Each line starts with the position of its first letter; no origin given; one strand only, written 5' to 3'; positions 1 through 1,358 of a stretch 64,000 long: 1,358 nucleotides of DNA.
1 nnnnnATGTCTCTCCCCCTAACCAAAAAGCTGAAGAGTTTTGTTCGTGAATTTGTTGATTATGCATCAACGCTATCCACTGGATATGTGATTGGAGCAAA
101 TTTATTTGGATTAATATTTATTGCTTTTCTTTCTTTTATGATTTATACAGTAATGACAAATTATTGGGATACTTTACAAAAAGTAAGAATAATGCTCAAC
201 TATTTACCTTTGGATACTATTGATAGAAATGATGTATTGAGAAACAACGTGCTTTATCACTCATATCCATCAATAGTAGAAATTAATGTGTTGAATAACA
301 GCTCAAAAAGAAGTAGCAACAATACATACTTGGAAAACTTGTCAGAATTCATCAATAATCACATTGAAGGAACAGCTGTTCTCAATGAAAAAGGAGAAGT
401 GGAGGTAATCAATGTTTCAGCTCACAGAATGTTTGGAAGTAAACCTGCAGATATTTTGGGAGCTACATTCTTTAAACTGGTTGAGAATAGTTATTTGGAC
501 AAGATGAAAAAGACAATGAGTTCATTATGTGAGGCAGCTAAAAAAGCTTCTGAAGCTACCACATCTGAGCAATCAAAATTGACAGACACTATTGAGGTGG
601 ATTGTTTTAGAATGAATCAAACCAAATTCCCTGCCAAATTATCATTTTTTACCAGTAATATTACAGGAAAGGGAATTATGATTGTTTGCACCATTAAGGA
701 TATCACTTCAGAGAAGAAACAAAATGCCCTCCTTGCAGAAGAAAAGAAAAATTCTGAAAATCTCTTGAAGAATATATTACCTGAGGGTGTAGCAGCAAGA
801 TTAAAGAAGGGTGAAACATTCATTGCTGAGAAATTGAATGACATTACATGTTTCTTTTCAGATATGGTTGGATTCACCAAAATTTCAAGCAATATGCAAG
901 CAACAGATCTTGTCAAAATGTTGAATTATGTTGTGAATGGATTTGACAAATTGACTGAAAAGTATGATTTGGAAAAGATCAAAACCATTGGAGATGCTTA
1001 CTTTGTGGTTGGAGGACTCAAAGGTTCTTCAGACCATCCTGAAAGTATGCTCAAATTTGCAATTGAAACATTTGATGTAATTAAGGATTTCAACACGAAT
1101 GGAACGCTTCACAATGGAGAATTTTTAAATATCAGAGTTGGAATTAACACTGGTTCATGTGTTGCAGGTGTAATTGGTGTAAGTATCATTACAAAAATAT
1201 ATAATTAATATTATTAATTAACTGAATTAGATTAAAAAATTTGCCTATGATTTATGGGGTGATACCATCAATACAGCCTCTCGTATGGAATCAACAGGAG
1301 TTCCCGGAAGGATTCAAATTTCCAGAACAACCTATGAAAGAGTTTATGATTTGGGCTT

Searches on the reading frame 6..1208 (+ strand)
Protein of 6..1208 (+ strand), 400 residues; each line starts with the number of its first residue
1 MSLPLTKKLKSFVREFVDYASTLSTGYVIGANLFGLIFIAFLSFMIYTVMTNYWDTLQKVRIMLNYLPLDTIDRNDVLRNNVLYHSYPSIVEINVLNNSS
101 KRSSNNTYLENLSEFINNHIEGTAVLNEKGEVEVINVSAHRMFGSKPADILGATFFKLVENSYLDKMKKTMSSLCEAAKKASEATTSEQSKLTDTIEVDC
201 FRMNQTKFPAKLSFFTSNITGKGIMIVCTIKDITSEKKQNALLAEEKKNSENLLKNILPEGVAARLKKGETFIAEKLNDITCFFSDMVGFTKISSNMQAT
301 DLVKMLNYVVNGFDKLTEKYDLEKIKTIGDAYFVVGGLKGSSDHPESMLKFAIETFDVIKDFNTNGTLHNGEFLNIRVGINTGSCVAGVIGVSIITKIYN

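Call 61: search_protein_families(library=pfam, proteins=[window:6-1208:+], max_evalue=0.001)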
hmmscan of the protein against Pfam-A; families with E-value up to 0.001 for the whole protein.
window:6-1208:+ (400 aa): 3 families
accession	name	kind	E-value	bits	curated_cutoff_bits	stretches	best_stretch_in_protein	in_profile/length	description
PF00211.25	Guanylate_cyc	-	9.3e-31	107.3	21.9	1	274-393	3-119/183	Adenylate and Guanylate cyclase catalytic domain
PF13426.13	PAS_9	-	2.2e-10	41.1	27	1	122-234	3-102/103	PAS domain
PF00989.32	PAS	-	7e-06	26.5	22.6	1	111-203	2-82/113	PAS fold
